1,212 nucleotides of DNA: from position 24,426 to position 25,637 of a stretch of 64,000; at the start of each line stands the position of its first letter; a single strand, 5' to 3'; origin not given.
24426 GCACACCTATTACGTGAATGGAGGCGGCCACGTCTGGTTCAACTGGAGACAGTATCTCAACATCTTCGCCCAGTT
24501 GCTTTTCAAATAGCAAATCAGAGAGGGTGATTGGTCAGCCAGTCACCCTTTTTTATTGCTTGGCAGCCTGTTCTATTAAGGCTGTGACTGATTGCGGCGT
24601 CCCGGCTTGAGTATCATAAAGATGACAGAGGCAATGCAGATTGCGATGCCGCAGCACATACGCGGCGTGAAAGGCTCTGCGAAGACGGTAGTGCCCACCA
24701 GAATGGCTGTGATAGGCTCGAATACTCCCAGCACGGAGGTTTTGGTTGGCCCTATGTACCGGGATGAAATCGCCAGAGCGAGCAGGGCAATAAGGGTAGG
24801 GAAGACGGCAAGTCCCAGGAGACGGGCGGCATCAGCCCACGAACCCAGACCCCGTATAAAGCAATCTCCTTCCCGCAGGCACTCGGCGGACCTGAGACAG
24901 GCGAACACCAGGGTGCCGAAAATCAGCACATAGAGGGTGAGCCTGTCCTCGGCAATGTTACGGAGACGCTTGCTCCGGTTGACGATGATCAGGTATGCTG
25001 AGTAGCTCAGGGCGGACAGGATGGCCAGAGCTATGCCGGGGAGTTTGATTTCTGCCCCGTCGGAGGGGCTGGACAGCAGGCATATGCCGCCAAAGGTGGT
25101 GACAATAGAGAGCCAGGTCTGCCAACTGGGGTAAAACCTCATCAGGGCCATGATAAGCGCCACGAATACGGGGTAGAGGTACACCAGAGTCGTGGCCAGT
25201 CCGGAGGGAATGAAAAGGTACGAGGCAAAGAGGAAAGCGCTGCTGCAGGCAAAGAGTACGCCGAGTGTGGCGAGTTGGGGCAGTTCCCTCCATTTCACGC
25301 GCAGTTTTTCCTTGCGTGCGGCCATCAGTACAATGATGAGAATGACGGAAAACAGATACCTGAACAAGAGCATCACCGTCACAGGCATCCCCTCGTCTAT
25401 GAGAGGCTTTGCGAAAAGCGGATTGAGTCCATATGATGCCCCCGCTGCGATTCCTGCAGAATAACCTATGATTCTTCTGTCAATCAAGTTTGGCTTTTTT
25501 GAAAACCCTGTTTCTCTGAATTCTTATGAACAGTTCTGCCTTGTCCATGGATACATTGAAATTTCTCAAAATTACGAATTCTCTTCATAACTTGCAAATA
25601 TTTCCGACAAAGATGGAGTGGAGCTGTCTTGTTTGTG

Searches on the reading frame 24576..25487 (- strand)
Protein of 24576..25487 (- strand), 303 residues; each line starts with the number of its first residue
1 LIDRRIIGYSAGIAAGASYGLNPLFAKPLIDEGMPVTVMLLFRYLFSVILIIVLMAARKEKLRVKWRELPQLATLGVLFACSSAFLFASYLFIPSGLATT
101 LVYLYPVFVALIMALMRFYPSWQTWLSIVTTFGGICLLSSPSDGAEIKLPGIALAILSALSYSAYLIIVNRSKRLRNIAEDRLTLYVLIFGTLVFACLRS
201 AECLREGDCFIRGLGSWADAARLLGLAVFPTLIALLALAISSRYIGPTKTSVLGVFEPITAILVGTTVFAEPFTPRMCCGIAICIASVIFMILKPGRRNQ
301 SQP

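Call 3: search_protein_families(library=pfam, proteins=[window:24576-25487:-], max_evalue=0.01)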
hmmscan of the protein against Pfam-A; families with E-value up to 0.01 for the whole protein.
window:24576-25487:- (303 aa): 1 family
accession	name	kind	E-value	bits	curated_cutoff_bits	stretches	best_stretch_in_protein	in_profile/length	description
PF00892.27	EamA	-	3.5e-25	89.3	28.2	2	150-292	2-134/135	EamA-like transporter family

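Call 34: find_encoding_contigs(protein=window:24576-25487:-, flank=10000, max_places=6)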
Protein window:24576-25487:- (303 aa): 3 contigs read that carry it; 2 places shown.
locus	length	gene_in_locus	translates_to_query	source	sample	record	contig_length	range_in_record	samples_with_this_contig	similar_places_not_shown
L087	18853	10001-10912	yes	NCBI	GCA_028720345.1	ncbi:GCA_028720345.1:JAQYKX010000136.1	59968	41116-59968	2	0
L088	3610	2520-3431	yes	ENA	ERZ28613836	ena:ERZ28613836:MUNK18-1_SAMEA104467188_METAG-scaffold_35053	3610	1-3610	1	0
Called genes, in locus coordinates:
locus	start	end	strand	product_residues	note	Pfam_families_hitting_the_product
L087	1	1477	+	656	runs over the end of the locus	PF03571:Peptidase_M49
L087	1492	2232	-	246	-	PF13672:PP2C_2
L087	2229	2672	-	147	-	PF12773:DZR, PF13240:Zn_Ribbon_1 (weak), PF00498:FHA, PF16697:Yop-YscD_cpl (weak)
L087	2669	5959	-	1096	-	PF00005:ABC_tran (faint), PF00158:Sigma54_activat (faint), PF00004:AAA, PF17866:AAA_lid_6, PF00004:AAA, PF17866:AAA_lid_6, PF00004:AAA, PF17866:AAA_lid_6, +20 more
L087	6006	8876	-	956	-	PF00069:Pkinase, PF07714:PK_Tyr_Ser-Thr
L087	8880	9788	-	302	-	PF12773:DZR, PF13240:Zn_Ribbon_1 (weak)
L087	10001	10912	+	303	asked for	PF00892:EamA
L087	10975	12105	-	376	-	PF00756:Esterase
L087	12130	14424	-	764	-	PF00933:Glyco_hydro_3, PF01915:Glyco_hydro_3_C, PF14310:Fn3-like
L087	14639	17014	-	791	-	PF01734:Patatin, PF19143:Omp85_2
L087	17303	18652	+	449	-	PF13173:AAA_14, PF13635:DUF4143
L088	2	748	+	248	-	?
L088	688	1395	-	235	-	PF00069:Pkinase, PF07714:PK_Tyr_Ser-Thr (weak)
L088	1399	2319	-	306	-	PF12773:DZR, PF13240:Zn_Ribbon_1 (weak)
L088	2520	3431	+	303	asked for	PF00892:EamA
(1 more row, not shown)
